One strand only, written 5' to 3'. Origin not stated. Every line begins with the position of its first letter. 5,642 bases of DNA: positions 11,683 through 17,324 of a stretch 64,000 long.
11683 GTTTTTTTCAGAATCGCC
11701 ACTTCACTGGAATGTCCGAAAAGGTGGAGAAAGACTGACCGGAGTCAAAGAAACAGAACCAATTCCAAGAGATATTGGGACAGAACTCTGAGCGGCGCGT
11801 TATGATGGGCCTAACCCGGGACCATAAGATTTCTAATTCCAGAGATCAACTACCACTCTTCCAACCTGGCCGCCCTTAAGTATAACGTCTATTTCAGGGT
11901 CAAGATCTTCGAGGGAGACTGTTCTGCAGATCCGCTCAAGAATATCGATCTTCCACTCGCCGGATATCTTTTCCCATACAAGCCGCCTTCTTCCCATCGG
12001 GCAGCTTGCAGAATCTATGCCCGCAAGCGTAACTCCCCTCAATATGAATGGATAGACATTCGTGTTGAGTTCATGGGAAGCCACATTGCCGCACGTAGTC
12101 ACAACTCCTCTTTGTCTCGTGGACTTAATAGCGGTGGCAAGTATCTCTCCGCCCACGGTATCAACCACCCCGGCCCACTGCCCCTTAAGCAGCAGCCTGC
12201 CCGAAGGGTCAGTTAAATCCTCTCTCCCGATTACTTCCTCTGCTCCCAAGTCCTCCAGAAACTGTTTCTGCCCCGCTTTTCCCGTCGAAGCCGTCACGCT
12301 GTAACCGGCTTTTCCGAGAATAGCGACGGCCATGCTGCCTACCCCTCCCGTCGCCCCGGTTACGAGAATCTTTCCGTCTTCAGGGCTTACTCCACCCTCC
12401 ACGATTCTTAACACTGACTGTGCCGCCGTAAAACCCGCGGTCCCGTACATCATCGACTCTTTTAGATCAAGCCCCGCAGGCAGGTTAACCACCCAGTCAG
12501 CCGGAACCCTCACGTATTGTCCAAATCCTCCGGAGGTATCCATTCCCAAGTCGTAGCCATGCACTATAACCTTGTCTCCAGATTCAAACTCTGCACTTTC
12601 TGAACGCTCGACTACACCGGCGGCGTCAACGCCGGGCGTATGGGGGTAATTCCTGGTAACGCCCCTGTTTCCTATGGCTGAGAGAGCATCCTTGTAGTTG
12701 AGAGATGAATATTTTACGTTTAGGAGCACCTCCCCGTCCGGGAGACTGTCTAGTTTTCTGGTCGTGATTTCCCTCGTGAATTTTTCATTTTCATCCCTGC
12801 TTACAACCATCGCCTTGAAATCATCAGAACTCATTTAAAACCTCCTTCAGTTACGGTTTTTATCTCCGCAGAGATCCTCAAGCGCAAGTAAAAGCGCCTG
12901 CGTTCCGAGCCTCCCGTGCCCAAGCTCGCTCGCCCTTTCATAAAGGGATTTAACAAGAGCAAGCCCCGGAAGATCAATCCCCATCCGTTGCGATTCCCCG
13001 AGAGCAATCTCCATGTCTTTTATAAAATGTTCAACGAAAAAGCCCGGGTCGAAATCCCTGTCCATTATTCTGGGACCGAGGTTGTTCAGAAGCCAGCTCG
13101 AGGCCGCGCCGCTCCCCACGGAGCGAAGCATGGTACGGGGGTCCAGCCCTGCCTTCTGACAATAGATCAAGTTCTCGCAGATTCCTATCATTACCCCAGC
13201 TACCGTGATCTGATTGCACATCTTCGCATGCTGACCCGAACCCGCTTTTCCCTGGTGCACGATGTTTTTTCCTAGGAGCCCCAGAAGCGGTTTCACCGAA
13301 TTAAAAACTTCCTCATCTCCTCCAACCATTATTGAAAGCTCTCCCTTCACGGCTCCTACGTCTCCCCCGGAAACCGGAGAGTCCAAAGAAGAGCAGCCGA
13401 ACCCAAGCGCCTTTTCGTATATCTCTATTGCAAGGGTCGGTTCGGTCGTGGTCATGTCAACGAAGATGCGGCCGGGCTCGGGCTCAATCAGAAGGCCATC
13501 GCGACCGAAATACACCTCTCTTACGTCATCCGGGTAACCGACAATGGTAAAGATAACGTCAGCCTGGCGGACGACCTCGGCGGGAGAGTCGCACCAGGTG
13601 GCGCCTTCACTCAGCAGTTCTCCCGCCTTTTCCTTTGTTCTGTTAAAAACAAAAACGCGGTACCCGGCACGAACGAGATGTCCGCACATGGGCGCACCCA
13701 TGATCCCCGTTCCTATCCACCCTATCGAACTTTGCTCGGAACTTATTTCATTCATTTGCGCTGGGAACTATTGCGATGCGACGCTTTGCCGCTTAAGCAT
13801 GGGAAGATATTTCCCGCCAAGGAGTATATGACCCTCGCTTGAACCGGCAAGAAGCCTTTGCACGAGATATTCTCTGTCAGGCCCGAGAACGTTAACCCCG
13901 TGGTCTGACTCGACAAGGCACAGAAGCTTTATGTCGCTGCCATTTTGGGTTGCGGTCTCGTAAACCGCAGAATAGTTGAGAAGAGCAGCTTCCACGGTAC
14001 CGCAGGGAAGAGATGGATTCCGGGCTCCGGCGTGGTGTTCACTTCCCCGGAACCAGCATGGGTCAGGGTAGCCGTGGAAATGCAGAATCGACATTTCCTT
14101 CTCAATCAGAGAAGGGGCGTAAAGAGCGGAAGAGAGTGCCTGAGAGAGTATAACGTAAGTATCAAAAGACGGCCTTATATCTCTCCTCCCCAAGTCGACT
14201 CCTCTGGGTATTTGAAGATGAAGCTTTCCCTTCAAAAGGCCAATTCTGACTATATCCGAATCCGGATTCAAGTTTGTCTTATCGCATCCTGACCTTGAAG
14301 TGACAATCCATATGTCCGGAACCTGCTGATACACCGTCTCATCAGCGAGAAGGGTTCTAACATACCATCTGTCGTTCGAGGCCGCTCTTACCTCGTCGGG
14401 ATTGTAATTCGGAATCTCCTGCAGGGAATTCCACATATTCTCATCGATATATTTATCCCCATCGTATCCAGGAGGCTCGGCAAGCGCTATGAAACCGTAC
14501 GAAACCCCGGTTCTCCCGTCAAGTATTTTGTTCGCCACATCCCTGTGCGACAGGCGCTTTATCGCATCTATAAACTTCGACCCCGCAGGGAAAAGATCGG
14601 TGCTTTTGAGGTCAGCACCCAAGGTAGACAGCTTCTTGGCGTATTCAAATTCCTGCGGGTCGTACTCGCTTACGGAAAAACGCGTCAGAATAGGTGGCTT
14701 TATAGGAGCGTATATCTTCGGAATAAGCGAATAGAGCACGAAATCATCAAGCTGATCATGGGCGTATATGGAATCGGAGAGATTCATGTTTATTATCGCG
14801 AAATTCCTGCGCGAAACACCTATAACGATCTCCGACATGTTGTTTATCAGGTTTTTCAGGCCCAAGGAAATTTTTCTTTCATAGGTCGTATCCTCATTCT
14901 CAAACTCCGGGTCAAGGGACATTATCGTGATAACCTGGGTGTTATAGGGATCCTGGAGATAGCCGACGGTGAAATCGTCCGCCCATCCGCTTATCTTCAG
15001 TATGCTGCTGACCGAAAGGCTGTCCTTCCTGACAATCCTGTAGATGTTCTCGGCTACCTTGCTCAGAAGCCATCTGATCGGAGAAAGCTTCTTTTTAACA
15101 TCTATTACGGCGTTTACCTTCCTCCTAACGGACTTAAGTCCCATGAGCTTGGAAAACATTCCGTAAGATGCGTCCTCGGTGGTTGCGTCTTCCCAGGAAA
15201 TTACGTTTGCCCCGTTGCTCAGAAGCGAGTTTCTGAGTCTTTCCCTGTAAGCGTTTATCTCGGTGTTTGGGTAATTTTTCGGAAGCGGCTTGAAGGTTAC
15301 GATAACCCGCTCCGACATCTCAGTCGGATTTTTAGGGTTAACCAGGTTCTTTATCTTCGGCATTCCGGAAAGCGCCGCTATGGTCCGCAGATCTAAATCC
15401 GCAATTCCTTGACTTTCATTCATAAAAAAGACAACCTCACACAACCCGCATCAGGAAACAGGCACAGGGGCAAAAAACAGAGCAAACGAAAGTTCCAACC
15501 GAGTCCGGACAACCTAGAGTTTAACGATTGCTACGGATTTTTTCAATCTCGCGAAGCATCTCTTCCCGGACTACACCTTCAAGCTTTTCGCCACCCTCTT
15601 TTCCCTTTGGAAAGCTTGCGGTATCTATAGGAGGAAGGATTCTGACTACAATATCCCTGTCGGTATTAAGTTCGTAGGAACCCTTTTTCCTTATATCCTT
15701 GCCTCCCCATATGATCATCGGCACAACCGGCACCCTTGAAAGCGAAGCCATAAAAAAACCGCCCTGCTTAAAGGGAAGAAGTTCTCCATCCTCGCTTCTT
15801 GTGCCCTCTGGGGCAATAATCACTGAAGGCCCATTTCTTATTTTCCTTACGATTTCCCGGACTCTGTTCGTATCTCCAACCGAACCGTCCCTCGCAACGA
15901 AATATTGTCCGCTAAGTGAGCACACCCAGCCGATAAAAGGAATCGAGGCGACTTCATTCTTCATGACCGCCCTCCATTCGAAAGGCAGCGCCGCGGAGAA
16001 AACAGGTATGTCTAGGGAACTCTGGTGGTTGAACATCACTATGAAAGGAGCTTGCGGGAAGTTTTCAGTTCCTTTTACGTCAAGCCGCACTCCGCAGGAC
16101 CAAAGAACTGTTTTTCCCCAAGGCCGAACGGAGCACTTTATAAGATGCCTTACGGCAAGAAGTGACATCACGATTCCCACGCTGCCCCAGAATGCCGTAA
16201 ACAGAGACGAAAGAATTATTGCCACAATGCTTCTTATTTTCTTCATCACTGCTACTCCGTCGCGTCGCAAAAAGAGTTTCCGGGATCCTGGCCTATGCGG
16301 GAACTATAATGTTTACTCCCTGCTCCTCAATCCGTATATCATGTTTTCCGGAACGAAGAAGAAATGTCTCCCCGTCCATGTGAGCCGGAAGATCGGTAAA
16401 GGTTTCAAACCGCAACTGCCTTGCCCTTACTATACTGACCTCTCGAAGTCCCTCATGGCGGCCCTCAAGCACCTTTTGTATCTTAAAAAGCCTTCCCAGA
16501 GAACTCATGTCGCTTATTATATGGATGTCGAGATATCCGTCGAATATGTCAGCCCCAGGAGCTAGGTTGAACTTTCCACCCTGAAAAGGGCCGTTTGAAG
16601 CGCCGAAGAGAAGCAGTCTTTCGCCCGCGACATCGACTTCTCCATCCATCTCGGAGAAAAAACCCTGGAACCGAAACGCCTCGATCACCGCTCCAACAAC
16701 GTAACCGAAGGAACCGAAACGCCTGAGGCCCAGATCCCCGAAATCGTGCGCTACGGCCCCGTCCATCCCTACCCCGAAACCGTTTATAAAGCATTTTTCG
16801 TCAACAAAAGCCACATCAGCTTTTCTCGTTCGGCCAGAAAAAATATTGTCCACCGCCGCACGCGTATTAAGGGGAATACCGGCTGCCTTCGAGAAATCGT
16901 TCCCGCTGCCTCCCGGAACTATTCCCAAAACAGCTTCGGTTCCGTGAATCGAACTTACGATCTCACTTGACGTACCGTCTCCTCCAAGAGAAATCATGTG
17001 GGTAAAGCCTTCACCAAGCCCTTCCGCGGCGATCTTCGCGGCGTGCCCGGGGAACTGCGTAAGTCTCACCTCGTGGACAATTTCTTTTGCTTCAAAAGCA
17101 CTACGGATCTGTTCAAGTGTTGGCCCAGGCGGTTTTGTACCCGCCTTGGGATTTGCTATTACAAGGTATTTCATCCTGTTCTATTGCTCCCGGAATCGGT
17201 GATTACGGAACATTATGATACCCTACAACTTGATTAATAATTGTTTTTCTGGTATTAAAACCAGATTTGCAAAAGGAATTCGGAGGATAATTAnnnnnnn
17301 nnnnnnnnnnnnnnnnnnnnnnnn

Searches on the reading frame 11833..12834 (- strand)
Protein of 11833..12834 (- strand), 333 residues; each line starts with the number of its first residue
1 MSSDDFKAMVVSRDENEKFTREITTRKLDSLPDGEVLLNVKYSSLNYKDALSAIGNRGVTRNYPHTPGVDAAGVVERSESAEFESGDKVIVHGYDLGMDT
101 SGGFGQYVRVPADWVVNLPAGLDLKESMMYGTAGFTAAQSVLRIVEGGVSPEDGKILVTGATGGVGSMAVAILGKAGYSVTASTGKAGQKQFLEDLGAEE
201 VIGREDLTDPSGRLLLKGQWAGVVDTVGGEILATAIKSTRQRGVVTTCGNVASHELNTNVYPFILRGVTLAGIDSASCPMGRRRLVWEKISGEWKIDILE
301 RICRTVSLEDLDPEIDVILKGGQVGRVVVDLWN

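Call 20: search_protein_families(library=pfam, proteins=[window:11833-12834:-], max_evalue=0.001)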
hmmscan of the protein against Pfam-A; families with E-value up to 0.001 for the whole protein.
window:11833-12834:- (333 aa): 2 families
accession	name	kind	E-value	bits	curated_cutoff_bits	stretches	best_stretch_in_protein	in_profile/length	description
PF00107.32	ADH_zinc_N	-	7.2e-15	55.5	31.8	1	164-276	1-115/129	Zinc-binding dehydrogenase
PF08240.17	ADH_N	-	2.9e-14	53.6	23.5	1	33-119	2-103/104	Alcohol dehydrogenase GroES-like domain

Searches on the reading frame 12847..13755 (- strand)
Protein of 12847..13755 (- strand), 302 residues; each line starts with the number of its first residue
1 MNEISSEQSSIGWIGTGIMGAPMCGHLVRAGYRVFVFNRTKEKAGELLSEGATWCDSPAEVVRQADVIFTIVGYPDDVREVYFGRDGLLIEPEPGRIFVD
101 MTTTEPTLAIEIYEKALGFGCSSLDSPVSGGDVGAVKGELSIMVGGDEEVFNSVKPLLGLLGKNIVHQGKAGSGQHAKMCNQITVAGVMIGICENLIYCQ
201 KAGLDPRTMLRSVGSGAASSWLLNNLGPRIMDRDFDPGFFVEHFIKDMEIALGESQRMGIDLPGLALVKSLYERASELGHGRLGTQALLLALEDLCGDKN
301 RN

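Call 51: search_protein_families(library=pfam, proteins=[window:12847-13755:-], max_evalue=0.01)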
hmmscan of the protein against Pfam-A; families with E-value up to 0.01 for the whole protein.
window:12847-13755:- (302 aa): 5 families
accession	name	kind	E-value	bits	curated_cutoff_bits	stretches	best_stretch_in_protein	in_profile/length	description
PF03446.21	NAD_binding_2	-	2.7e-52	177.5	21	1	10-168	1-159/161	NAD binding domain of 6-phosphogluconate dehydrogenase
PF14833.11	NAD_binding_11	-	1e-32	113.4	30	1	172-289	1-119/122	NAD-binding of NADP-dependent 3-hydroxyisobutyrate dehydrogenase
PF03807.23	F420_oxidored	-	2.2e-07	31.8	21.6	1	11-73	2-68/94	NADP oxidoreductase coenzyme F420-dependent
PF01488.26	Shikimate_DH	-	1.2e-06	29.1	24.3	1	7-73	11-84/138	Shikimate / quinate 5-dehydrogenase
PF02826.25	2-Hacid_dh_C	-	0.00031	20.6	25.1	1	7-79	35-106/178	D-isomer specific 2-hydroxyacid dehydrogenase, NAD binding domain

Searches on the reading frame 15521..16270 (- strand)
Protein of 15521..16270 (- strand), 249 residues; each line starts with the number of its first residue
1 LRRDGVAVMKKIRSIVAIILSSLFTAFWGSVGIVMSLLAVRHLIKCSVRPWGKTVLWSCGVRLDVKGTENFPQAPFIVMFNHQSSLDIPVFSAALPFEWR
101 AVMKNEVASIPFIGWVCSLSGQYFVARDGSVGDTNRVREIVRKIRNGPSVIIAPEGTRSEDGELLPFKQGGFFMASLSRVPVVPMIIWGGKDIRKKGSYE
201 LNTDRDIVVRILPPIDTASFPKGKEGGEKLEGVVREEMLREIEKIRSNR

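Call 51: search_protein_families(library=pfam, proteins=[window:15521-16270:-], max_evalue=0.01)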
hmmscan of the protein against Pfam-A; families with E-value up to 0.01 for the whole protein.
window:15521-16270:- (249 aa): 1 family
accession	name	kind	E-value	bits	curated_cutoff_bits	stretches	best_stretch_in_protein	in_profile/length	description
PF01553.26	Acyltransferase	-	3.3e-30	105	23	1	62-188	1-132/132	Acyltransferase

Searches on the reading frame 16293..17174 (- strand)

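Call 51: search_protein_families(library=pfam, proteins=[window:16293-17174:-], max_evalue=0.01)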
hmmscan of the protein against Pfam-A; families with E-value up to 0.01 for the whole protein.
window:16293-17174:- (293 aa): 2 families
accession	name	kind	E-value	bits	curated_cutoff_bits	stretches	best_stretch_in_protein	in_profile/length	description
PF00781.29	DAGK_cat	-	3.5e-26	91.7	23.6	1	2-122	1-123/125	Diacylglycerol kinase catalytic domain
PF19279.4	YegS_C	-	2.9e-15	56.8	27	1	135-270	5-139/158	YegS C-terminal NAD kinase beta sandwich-like domain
